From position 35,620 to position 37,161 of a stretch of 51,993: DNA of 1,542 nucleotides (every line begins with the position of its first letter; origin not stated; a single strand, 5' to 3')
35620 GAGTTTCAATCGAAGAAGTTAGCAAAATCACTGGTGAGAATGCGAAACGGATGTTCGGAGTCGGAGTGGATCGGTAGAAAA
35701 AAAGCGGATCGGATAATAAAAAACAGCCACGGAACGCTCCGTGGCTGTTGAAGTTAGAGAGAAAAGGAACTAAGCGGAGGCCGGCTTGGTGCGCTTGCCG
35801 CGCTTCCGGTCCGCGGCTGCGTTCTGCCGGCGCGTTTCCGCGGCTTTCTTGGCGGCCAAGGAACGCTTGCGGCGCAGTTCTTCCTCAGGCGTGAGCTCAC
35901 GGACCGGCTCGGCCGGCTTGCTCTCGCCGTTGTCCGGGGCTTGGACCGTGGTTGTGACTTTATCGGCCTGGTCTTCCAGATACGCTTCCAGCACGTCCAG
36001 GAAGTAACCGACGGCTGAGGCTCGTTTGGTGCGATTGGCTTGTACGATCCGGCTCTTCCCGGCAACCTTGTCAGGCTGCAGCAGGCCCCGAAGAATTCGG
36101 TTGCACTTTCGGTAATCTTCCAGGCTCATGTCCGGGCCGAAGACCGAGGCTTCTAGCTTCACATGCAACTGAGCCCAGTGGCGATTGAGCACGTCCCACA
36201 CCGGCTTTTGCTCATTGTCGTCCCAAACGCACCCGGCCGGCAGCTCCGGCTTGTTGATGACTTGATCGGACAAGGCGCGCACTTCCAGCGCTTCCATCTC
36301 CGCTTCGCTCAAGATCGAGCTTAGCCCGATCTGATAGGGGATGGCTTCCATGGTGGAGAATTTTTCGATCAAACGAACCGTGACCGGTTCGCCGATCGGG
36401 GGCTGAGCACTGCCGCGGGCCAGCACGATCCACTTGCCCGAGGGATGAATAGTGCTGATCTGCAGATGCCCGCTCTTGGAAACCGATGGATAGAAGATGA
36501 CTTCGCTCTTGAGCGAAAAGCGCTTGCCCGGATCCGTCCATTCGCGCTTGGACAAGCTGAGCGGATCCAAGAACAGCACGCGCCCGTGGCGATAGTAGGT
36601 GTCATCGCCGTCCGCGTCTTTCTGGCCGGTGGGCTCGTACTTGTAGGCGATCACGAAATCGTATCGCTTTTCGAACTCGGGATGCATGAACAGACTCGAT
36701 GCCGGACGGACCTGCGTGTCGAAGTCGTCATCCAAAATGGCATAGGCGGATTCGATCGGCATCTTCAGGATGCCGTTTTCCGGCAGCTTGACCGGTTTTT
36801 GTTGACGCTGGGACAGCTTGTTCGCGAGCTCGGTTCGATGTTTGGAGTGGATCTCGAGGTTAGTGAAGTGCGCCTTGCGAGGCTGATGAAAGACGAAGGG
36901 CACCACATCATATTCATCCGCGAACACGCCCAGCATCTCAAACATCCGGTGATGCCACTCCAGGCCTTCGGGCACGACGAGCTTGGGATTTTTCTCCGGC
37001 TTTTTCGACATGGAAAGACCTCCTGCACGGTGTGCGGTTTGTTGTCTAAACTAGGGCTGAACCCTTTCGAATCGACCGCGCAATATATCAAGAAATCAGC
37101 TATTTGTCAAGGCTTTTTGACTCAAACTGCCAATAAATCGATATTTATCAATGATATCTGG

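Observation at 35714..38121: Compositionally distinct, divergently transcribed two-gene module of unknown function between tatD and the helicase-nuclease gene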

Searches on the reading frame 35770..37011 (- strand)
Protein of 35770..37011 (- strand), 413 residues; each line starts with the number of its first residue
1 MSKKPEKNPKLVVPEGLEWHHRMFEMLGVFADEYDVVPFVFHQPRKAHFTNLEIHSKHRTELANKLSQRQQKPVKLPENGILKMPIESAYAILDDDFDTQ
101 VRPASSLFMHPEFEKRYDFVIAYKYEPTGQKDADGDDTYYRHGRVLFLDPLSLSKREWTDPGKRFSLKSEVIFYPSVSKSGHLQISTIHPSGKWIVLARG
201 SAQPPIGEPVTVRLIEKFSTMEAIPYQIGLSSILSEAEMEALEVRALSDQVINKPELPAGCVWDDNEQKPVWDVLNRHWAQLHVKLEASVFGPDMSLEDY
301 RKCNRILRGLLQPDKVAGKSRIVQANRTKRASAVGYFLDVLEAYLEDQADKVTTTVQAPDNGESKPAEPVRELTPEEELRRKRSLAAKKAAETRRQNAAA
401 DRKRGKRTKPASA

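Call 4: search_protein_families(library=pfam, proteins=[window:35770-37011:-], max_evalue=1)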
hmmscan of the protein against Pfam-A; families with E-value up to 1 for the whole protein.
window:35770-37011:- (413 aa): 0 families

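Call 5: search_protein_families(library=padloc, proteins=[window:35770-37011:-], max_evalue=1)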
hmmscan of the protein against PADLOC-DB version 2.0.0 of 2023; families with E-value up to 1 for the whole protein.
window:35770-37011:- (413 aa): 1 family
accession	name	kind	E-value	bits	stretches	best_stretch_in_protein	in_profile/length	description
PDLC04272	PDC-M01B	-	0.037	11.7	1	268-323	189-243/288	-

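Call 6: search_protein_families(library=phrogs, proteins=[window:35770-37011:-], max_evalue=1)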
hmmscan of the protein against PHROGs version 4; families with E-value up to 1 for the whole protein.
window:35770-37011:- (413 aa): 1 family
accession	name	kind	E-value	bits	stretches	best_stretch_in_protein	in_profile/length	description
phrog_5346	-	unknown function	0.1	13.4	1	350-410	36-93/201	-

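Call 7: search_protein_families(library=ncbifam, proteins=[window:35770-37011:-], max_evalue=1)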
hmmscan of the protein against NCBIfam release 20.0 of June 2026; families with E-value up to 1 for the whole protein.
window:35770-37011:- (413 aa): 0 families
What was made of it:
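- Tried and rejected: Pfam, NCBIfam, PHROGs and PADLOC gave nothing for either protein (calls 4-7).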

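Call 8: find_homologous_proteins(query=window:35770-37011:-, max_evalue=0.001)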
Query window:35770-37011:- (413 aa): 3 proteins with E <= 0.001 among 5968 candidates.
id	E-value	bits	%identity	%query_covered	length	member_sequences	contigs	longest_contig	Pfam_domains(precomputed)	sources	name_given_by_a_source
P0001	1.5e-200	684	100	74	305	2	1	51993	-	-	-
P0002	3.7e-128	446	54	88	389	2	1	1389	-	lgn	-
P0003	2.7e-99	351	45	99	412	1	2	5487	-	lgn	-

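Call 10: find_encoding_contigs(protein=P0003, flank=10000)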
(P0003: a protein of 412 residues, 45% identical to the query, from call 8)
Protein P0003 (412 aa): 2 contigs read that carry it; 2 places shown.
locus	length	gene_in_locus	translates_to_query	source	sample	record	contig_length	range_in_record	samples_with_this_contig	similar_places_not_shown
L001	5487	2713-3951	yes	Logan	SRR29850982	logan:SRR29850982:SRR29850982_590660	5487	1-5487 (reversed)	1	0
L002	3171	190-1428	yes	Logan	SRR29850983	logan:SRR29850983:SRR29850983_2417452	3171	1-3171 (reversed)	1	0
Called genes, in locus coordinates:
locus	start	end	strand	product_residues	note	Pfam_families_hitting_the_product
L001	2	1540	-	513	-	?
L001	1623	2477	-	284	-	-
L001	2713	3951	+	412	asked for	-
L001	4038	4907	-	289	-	PF01026:TatD_DNase, PF04909:Amidohydro_2 (faint)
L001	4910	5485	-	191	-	?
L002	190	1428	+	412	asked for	-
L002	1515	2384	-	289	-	PF01026:TatD_DNase, PF04909:Amidohydro_2 (faint)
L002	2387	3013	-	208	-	PF02674:Colicin_V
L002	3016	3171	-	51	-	?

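Call 11: find_encoding_contigs(protein=P0002, flank=10000)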
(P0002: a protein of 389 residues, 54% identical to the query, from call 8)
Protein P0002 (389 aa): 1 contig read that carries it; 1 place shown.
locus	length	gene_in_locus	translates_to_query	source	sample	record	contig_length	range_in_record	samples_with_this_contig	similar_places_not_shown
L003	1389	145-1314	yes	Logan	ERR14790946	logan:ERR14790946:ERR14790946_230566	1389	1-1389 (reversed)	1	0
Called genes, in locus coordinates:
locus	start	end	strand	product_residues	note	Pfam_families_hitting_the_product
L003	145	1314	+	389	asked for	-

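Call 24: find_related_loci(query=A1, collection=viral_contigs, flank=10000)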
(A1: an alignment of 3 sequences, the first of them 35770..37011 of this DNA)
Query A1 (413 aa) in viral_contigs; peptide patterns used: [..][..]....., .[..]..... (x = any residue, [..] = any of these).
49 stretches matched a pattern, but none encodes a relative of the query by tblastn (E <= 1e-3).

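Call 25: find_related_loci(query=A1, collection=metagenome_contigs, flank=10000)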
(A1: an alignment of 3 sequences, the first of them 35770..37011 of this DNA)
Query A1 (413 aa) in metagenome_contigs; peptide patterns used: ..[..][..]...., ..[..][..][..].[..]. (x = any residue, [..] = any of these).
401 stretches matched a pattern, but none encodes a relative of the query by tblastn (E <= 1e-3).

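Call 28: search_protein_representatives(alignment_id=A1)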
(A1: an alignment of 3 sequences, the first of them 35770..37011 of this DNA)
Query: 3 sequences, 415 profile positions. Proteins with E-value up to 0.001 (for the whole library): 4; up to 1e-10: 3; up to 1e-30: 3. The best 4 are listed.
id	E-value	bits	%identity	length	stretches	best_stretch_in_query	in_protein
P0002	3.2e-222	754.3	-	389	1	1-384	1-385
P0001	7.4e-169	578.5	-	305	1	109-415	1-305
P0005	6.4e-32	127.5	-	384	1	26-349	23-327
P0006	8.0e-09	51.4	-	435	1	39-231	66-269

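Call 30: find_encoding_contigs(protein=P0005, flank=10000)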
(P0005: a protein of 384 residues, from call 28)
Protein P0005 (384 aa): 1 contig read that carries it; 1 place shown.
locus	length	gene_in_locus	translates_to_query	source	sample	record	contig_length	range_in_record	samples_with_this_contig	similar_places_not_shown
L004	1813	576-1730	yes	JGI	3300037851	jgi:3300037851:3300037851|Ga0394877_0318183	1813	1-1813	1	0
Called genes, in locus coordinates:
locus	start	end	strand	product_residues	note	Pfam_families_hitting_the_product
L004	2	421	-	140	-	?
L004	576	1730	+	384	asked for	-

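Call 31: find_encoding_contigs(protein=P0006, flank=10000)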
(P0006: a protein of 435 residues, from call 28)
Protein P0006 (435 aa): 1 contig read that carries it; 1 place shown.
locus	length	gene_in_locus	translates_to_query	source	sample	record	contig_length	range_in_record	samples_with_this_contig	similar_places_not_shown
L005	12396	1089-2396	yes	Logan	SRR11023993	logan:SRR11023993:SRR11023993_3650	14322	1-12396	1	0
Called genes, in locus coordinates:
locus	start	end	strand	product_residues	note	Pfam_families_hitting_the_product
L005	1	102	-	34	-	?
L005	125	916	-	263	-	-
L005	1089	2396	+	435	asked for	-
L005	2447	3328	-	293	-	PF01026:TatD_DNase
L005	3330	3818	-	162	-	PF02674:Colicin_V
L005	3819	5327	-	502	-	PF00133:tRNA-synt_1, PF09334:tRNA-synt_1g, PF00133:tRNA-synt_1, PF01406:tRNA-synt_1e (weak), PF19303:Anticodon_3 (weak)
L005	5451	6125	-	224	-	PF00590:TP_methylase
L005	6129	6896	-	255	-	PF01145:Band_7, PF13421:Band_7_1 (weak)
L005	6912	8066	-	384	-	PF11376:DUF3179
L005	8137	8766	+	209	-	PF00081:Sod_Fe_N (weak), PF02777:Sod_Fe_C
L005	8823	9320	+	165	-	PF00578:AhpC-TSA, PF08534:Redoxin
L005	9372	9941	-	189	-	-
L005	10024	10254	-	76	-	PF00462:Glutaredoxin, PF05768:Glrx-like (weak), PF13192:Thioredoxin_3 (weak), PF13417:GST_N_3 (weak)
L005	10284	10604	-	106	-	-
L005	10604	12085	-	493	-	PF02789:Peptidase_M17_N, PF00883:Peptidase_M17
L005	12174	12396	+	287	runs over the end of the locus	PF03477:ATP-cone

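Call 32: predict_structure(alignment_id=A1)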
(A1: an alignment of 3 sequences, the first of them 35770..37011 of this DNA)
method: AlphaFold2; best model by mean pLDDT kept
length: 413 residues; sequences in the alignment: 3
mean_pLDDT: 45.6   pTM: 0.31
mean pLDDT of the five models: 45.6, 44.2, 43.6, 43.5, 38.9
residues with pLDDT >= 90: 0; 70-90: 10; 50-70: 149; < 50: 254
segments of 3 or more residues with pLDDT < 50: 1-57, 82-129, 137-168, 174-183, 190-192, 248-290, 313-326, 351-375, 407-413
pLDDT, mean of each block of 10 residues (from residue 1): 29 40 39 37 36 48 56 61 40 31 28 38 40 50 34 33 38 47 49 59 61 57 63 61 53 24 28 47 39 59 63 46 49 54 58 34 32 51 57 59 45 29
secondary structure, 60 per line:
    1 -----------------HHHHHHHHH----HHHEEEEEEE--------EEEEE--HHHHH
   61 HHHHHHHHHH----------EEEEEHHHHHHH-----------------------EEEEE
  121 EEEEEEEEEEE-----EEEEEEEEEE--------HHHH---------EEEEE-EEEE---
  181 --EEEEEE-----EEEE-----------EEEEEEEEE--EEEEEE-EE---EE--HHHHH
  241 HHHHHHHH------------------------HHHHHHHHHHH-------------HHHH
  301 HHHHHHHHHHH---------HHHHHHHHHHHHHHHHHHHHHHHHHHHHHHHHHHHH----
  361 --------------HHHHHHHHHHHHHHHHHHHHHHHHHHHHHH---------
elements in order: H18-26 E34-40 E49-53 H56-70 E81-85 H86-92 E116-131 E137-146 H155-158 E168-172 E174-177 E183-188 E194-197 E209-217 E220-225 H236-248 H273-283 H297-311 H321-356 H375-404

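Call 44: find_homologous_proteins(query=A4, max_evalue=0.01)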
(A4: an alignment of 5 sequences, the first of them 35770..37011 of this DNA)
Query A4 (5 sequences) (413 aa, profile of the alignment): 4 proteins with E <= 0.01 among 8000 candidates.
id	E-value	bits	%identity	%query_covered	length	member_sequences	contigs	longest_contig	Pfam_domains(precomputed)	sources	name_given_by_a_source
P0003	1.7e-182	625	45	99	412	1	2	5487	-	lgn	-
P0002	1.7e-181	622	54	88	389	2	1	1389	-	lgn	-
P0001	4.0e-128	446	100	74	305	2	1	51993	-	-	-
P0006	1.8e-122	427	26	64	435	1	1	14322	-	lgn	-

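Call 45: search_solved_structures(query=A4, max_evalue=10)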
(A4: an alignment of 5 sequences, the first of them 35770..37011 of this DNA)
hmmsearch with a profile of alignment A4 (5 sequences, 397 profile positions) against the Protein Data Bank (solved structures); distinct sequences matched with E-value up to 10: 3.
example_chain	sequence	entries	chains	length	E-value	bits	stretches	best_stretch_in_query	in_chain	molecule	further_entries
2owy_A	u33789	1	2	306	0.085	15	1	158-282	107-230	Recombination-associated protein rdgC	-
7jil_u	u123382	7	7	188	1.2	11.3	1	326-391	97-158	30S ribosomal protein S16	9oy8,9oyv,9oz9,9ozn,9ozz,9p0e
9zcd_u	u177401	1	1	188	2.1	10.4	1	326-391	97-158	Small ribosomal subunit protein bS16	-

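Call 46: search_protein_families(library=pfam, alignment_id=A4, max_evalue=10)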
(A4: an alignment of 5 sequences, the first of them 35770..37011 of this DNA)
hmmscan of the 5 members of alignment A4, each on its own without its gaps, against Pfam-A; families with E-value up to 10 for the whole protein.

A. member 1, window:35770-37011:- (413 aa): 0 families

B. families by the number of members that match (of 5 scanned): 4 families
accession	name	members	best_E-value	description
PF06464.16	DMAP_binding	1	0.026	DMAP1-binding Domain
PF03755.18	YicC-like_N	1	0.19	Endoribonuclease YicC-like, N-terminal region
PF20022.4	VMAP-M19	1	0.22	vWA-MoxR associated protein middle region 19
PF19878.5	DUF6351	1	1.1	Tannase-like family of unknown function (DUF6351)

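Call 47: search_solved_structures(query=A4, max_evalue=0.5, show_alignments=1)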
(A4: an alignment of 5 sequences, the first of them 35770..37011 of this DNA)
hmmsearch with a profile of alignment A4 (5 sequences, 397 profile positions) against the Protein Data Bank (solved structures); distinct sequences matched with E-value up to 0.5: 1.
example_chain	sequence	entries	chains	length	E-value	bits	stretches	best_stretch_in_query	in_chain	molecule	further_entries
2owy_A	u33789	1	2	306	0.085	15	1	158-282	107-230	Recombination-associated protein rdgC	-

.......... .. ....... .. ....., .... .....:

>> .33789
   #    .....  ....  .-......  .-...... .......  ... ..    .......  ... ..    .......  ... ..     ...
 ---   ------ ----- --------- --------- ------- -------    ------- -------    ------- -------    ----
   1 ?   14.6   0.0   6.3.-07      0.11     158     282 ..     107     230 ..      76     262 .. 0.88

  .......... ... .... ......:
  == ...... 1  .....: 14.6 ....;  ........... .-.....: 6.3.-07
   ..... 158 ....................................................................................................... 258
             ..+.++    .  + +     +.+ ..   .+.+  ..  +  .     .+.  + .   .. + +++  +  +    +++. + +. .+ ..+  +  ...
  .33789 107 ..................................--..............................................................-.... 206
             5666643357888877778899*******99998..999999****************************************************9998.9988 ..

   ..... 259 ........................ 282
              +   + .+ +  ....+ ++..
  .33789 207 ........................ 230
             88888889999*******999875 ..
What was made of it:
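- On RdgC (recombination-associated protein): There is only a 15-bit match at E = 0.085 to 2owy in one profile search (calls 45, 47).
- Tried and rejected: E = 0.085 (calls 45, 47).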

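Call 54: fold_search(model_id=the predicted structure, library=pdb)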
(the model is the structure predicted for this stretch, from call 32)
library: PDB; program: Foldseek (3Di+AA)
matches with E <= 10: 414; with E <= 0.001: 0
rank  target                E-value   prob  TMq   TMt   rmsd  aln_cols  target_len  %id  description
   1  7mjz                  5.7e-02  0.97  0.12  0.11   3.5        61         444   23  The structure of MiaB with pentasulfide bridge (released 2021-09-15)
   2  7mjy_A                1.0e-01  0.93  0.12  0.11   3.5        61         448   23  MiaB in the complex with s-adenosyl-L-homocysteine and RNA (released 2021-09-15)
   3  7mjx_A                1.1e-01  0.95  0.13  0.12   3.7        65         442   22  MiaB in the complex with 5'-deoxyadenosine, methionine and RNA (released 2021-09-15)
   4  5k0y_P                1.4e-01  0.20  0.12  0.17  14.9       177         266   14  m48S late-stage initiation complex, purified from rabbit reticulocytes lysates, displaying eIF2 ternary complex and eI (released 2016-07-13)
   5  7mjv_A                1.4e-01  0.93  0.13  0.12   3.7        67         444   21  MiaB in the complex with s-adenosylmethionine and RNA (released 2021-09-15)
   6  1kl9                  1.5e-01  0.16  0.11  0.21  16.9       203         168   12  Crystal structure of the N-terminal segment of Human eukaryotic initiation factor 2alpha (released 2002-03-11)
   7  8zak_B                1.5e-01  0.09  0.11  0.17  19.8       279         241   11  Crystal structure of the channel protein CorA from Campylobacter jejuni in complex with Ni2+ (released 2024-06-19)
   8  8sok_B                1.9e-01  0.10  0.11  0.12  20.5       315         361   10  Cryo-EM structure of human CST bound to POT1(ESDL)/TPP1 in the presence of telomeric ssDNA (released 2023-06-07)
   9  2a1a_A                2.0e-01  0.20  0.11  0.25  13.7       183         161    9  PKR kinase domain-eIF2alpha Complex (released 2005-09-27)
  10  2a19_A                3.0e-01  0.14  0.11  0.23  13.5       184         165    9  PKR kinase domain- eIF2alpha- AMP-PNP complex. (released 2005-09-27)
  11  8ras_H                3.0e-01  0.04  0.12  0.11  29.6       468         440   13  Plastid-encoded RNA polymerase transcription elongation complex (released 2024-03-06)
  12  7nzm_E                3.8e-01  0.10  0.11  0.20  16.0       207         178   10  Cryo-EM structure of pre-dephosphorylation complex of phosphorylated eIF2alpha with trapped holophosphatase (PP1A_D64A (released 2021-09-29)
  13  3jcg_A                4.1e-01  0.08  0.12  0.14  21.0       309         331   10  Cryo-EM structure of the magnesium channel CorA in the magnesium-free, asymmetric open state I (released 2016-02-17)
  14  7ksr_C                5.7e-01  0.02  0.08  0.08  41.5       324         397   10  PRC2:EZH1_A from a dimeric PRC2 bound to a nucleosome (released 2021-02-03)
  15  8zah_B                6.8e-01  0.05  0.11  0.16  19.9       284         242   10  Crystal structure of the channel protein CorA from Campylobacter jejuni (released 2024-06-19)
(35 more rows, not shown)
